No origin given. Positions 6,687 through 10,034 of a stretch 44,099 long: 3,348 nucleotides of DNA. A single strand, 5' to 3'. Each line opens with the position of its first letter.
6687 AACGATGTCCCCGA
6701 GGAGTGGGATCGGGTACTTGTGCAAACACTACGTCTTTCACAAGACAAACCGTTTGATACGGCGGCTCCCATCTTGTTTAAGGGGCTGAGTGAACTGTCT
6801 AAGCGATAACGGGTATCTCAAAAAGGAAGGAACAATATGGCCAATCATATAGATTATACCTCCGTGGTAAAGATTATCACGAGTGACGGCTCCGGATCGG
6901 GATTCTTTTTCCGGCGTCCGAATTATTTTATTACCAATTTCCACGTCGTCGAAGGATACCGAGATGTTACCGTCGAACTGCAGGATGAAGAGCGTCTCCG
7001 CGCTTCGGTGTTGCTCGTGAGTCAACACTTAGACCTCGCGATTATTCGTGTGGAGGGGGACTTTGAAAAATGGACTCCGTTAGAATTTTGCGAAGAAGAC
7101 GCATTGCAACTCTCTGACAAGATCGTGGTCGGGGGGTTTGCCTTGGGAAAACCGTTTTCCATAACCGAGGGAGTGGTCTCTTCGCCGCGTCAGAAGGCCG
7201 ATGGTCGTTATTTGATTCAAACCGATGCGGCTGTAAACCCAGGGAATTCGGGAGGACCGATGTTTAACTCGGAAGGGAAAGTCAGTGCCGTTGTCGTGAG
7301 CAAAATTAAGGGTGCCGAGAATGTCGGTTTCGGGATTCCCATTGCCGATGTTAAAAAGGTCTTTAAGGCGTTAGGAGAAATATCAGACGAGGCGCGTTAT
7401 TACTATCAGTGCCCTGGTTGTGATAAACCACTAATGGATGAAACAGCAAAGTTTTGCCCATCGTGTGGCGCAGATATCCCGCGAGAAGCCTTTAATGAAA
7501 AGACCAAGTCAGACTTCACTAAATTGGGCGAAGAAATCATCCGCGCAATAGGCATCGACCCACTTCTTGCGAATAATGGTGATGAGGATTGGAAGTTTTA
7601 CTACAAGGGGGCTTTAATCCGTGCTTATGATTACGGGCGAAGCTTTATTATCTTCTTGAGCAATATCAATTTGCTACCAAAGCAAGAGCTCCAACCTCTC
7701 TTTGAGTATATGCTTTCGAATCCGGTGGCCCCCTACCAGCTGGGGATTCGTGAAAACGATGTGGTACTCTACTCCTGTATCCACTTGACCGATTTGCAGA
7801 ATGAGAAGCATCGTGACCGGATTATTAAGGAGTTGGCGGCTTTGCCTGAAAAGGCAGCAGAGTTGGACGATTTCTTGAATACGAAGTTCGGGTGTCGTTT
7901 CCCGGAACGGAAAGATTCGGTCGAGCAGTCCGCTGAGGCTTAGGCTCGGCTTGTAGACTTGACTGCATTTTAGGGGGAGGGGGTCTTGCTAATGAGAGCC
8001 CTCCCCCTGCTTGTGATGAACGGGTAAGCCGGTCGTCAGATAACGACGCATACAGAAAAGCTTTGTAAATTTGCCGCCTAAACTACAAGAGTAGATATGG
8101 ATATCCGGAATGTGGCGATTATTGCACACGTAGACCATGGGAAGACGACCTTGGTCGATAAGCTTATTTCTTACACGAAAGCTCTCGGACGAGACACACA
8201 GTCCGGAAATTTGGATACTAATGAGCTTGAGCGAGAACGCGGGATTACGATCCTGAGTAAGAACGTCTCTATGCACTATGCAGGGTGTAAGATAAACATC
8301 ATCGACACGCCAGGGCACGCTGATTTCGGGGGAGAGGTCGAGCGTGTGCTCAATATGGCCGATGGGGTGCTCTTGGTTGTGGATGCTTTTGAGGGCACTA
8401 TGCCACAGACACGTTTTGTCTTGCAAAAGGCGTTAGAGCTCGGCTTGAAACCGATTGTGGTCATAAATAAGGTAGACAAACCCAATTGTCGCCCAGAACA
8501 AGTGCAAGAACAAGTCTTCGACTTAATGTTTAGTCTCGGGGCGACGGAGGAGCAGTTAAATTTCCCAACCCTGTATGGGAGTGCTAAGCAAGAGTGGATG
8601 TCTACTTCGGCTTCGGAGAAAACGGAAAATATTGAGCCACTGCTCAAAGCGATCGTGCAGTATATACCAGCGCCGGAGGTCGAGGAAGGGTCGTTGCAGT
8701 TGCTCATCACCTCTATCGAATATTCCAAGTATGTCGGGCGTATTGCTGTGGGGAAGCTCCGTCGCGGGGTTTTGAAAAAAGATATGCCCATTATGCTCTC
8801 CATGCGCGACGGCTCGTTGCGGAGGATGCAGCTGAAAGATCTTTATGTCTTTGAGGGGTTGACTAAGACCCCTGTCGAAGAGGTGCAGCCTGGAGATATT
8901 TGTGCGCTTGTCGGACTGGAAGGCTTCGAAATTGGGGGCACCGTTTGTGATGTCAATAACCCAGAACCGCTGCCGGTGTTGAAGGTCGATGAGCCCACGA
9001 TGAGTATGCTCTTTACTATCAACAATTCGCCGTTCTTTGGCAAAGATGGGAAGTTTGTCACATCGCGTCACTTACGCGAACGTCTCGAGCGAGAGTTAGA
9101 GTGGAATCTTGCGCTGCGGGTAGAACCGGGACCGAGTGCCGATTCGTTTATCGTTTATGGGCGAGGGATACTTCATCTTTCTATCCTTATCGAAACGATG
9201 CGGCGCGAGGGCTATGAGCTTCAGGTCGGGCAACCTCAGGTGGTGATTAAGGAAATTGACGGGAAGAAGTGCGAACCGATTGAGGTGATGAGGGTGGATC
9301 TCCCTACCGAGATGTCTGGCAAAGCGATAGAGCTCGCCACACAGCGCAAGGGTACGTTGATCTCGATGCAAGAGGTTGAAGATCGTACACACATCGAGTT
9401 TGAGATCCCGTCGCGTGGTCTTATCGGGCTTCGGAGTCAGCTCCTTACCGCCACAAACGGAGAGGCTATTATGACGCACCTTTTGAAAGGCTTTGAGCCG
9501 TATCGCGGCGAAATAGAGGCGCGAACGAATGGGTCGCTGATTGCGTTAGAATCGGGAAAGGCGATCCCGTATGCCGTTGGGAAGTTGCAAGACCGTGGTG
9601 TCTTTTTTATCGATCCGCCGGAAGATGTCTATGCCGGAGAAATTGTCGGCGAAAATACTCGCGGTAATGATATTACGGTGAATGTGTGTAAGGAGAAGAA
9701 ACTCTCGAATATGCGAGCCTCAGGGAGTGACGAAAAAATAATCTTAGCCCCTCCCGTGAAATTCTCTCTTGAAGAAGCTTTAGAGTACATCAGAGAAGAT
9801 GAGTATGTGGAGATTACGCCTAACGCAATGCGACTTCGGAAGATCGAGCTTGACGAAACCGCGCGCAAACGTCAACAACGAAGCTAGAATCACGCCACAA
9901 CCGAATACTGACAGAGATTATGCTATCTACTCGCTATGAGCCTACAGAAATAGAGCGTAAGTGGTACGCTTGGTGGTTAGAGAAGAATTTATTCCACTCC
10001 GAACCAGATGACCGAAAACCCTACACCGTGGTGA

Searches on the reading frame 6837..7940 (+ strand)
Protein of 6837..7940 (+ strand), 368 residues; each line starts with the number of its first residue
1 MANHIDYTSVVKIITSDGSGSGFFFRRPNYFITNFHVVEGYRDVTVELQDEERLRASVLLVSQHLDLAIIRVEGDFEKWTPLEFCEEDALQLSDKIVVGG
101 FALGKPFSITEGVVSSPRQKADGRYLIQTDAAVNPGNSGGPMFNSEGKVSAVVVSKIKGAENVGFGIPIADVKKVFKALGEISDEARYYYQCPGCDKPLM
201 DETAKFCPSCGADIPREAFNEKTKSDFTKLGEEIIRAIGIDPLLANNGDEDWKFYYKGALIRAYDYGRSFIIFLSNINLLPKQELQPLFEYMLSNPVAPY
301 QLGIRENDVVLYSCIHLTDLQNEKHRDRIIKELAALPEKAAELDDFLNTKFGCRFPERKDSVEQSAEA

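Call 3: search_protein_families(library=pfam, proteins=[window:6837-7940:+], max_evalue=1)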
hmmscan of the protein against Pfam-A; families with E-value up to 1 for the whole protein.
window:6837-7940:+ (368 aa): 16 families
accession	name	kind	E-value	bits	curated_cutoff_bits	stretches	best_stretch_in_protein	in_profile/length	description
PF13365.12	Trypsin_2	-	5.4e-28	99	27.6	1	20-151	1-143/144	Trypsin-like peptidase domain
PF00089.32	Trypsin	-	7.4e-09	36.2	20.6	1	17-174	22-218/220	Trypsin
PF13248.11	Zn_ribbon_3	-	4.3e-05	23.3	27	1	190-214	3-26/26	zinc-ribbon domain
PF13240.11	Zn_Ribbon_1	-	0.00032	20.8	25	1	192-213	2-22/23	zinc-ribbon domain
PF08772.16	Zn_ribbon_NOB1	-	0.00038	20.9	24.9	1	186-212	5-31/72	Nin one binding (NOB1) Zn-ribbon like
PF12773.13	DZR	-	0.0014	19.2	27.3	1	191-211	26-45/45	Double zinc ribbon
PF17032.10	Zn_ribbon_15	-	0.006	17.8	28.9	1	185-217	33-65/73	zinc-ribbon family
PF00944.25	Peptidase_S3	-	0.035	14.3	21.2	1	119-157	91-128/159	Alphavirus core protein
PF18912.6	DZR_2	-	0.046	14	27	1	191-215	9-33/56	Double zinc ribbon domain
PF12172.15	zf-ChsH2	-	0.049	13.9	23.2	1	189-213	11-34/37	ChsH2, rubredoxin-like zinc ribbon domain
PF06677.18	Auto_anti-p27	-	0.087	13.4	24.1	1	191-211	17-40/40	Sjogren's syndrome/scleroderma autoantigen 1 (Autoantigen p27)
PF25207.1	DUF7837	-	0.12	12.9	27.8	0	207-217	8-18/47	Domain of unknown function (DUF7837)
PF21825.2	crAss001_48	-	0.13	12.7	24.8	1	324-354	2-31/61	crAss001_48 related protein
PF14446.12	Prok-RING_1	-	0.15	12.5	29.1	1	190-221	5-37/54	Prokaryotic RING finger family 1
PF24460.1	DUF7575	-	0.39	10.6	28.5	1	191-214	5-27/28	Domain of unknown function (DUF7575)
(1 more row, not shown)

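Call 4: search_protein_families(library=ncbifam, proteins=[window:6837-7940:+], max_evalue=1)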
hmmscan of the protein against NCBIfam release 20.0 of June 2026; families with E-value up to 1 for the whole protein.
window:6837-7940:+ (368 aa): 18 families
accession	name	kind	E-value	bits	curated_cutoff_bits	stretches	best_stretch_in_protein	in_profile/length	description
TIGR02037.1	degP_htrA_DO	subfamily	2.5e-37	128.8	416.2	1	16-180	58-228/434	Do family serine endopeptidase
NF047968.1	SerProtHtrA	equivalog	2.3e-31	109.5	470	1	12-178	81-255/357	serine protease HtrA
NF041521.1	HhoA_HhoB_HtrA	equivalog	1.7e-30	106.5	450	1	16-180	55-224/335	HhoA/HhoB/HtrA family serine endopeptidase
NF033740.0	MarP_fam_protase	equivalog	1.2e-24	87.1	250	1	18-181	211-379/390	MarP family serine protease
NF053637.1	SerProtHtrAspr2045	equivalog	1.2e-21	77.1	650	1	13-180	100-283/394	serine protease HtrA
TIGR02038.1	protease_degS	equivalog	1.5e-18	67.1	422.95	1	17-176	77-243/351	outer membrane-stress sensor serine endopeptidase DegS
NF040960.1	MamE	equivalog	2.2e-18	66.2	800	1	17-173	121-287/659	magnetosome formation protease MamE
NF008189.1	PRK10942.1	equivalog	1.5e-16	59.9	720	1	29-179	125-281/477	serine endoprotease DegP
NF008147.1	PRK10898.1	equivalog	1.1e-14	54.3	408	1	19-179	79-247/352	outer membrane-stress sensor serine endopeptidase DegS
NF007526.1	PRK10139.1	equivalog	1.9e-14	53.2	756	1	17-175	90-255/456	serine endoprotease DegQ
NF050055.1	SerProtHtrAMycob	equivalog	4e-13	49.1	800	1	15-179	224-406/502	serine protease HtrA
NF040961.1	MamO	equivalog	6.6e-06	24.7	800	1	18-172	98-260/648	magnetosome protein MamO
NF050173.1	tryp_MXAN_2756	equivalog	8.4e-05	22.4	200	1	8-173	39-190/199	MXAN_2756 family trypsin-like serine endoprotease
NF040533.1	endo_SpGH101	exception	0.00011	19.5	2900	1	39-178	209-347/1962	SpGH101 family endo-alpha-N-acetylgalactosaminidase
NF045510.1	4Cys_prefix_kin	domain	0.00048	20.3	24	1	193-212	5-24/26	4-Cys prefix domain-containing protein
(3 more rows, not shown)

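Call 38: search_protein_families(library=padloc, proteins=[window:6837-7940:+], max_evalue=0.01)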
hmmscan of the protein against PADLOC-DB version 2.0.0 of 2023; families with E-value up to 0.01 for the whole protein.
window:6837-7940:+ (368 aa): 5 families
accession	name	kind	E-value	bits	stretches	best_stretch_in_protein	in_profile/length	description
PDLC02960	RT-Protease_XI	-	1.9e-19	68.1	1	7-177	337-505/506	single gene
PDLC02959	RT-Protease_XI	-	2.2e-17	61.2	1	10-177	342-509/510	single gene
PDLC03855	LmuA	-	6.6e-11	40.1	1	9-178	10-197/425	-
PDLC05022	PDC-S45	-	7e-05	19.9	0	9-53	23-79/293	-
PDLC04593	PDC-M35A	-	0.0005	17.9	0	20-100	23-117/216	-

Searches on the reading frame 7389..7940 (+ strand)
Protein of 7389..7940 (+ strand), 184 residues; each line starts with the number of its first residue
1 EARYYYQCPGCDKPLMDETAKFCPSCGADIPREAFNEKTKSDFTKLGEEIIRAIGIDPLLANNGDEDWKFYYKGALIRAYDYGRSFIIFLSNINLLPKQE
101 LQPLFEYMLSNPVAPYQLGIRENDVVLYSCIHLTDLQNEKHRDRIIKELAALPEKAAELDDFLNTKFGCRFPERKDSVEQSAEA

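Call 8: search_protein_families(library=pfam, proteins=[window:7485-7940:+], max_evalue=10)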
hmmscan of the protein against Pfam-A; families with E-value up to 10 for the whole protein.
window:7485-7940:+ (152 aa): 1 family
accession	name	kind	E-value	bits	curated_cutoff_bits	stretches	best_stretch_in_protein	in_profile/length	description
PF21825.2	crAss001_48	-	0.036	14.4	24.8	1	108-139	2-32/61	crAss001_48 related protein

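Call 83: search_dna_similar(query=window:7389-7940:+, collection=phages, mode=protein, max_evalue=0.001, max_rows=10)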
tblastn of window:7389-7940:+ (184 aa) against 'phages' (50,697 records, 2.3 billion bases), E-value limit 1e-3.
No match.

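Call 84: search_dna_similar(query=window:7389-7940:+, collection=plasmids, mode=protein, max_evalue=0.001, max_rows=10)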
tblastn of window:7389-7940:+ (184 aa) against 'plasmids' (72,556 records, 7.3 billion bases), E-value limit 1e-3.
No match.
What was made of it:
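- No phage or plasmid copies were found (calls 83, 84).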

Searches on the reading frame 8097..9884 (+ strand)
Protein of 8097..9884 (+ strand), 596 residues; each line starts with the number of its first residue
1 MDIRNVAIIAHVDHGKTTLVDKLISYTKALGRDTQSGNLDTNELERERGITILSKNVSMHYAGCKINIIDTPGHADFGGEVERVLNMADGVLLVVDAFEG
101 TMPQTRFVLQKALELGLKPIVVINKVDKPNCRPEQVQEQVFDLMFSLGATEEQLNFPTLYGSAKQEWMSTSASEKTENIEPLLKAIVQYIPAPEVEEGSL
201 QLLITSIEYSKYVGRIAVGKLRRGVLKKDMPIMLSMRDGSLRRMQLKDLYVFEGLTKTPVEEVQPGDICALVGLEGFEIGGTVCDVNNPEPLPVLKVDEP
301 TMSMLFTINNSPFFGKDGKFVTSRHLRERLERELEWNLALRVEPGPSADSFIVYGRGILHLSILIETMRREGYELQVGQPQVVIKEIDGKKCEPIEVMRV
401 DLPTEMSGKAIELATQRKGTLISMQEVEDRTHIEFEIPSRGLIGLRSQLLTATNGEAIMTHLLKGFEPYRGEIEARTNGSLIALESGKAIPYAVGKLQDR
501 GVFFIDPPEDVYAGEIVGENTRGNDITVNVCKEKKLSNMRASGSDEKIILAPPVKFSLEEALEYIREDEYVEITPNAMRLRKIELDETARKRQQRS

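Call 81: list_cluster_members(proteins=[window:8097-9884:+, window:4404-5585:+, window:6837-7940:+, window:3136-4413:+, window:5631-6806:+, window:380-2002:+])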
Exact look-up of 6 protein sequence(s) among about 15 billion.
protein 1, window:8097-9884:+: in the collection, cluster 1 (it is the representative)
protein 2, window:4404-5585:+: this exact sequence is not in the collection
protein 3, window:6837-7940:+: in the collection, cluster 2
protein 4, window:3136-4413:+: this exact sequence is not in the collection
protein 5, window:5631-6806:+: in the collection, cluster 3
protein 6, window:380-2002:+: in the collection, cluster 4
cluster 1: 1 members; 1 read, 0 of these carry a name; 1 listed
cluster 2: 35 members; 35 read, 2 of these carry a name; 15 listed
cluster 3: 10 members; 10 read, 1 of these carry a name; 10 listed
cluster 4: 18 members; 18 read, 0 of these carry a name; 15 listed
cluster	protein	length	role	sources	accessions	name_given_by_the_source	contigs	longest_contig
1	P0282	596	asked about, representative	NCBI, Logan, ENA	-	-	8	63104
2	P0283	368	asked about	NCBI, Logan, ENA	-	-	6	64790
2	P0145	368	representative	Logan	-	-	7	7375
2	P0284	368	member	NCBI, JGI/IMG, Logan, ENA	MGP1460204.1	MAG: trypsin-like peptidase domain-containing protein [Bacteroides sp.] | hypothetical protein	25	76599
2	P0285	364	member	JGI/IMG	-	hypothetical protein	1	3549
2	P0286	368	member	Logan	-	-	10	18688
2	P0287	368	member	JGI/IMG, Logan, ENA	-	-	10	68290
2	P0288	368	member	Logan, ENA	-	-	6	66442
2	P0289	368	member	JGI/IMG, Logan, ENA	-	-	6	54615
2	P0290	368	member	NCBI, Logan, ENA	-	-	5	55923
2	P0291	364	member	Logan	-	-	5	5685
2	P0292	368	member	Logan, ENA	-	-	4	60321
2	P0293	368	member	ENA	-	-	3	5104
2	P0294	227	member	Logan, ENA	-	-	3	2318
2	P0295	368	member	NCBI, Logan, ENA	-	-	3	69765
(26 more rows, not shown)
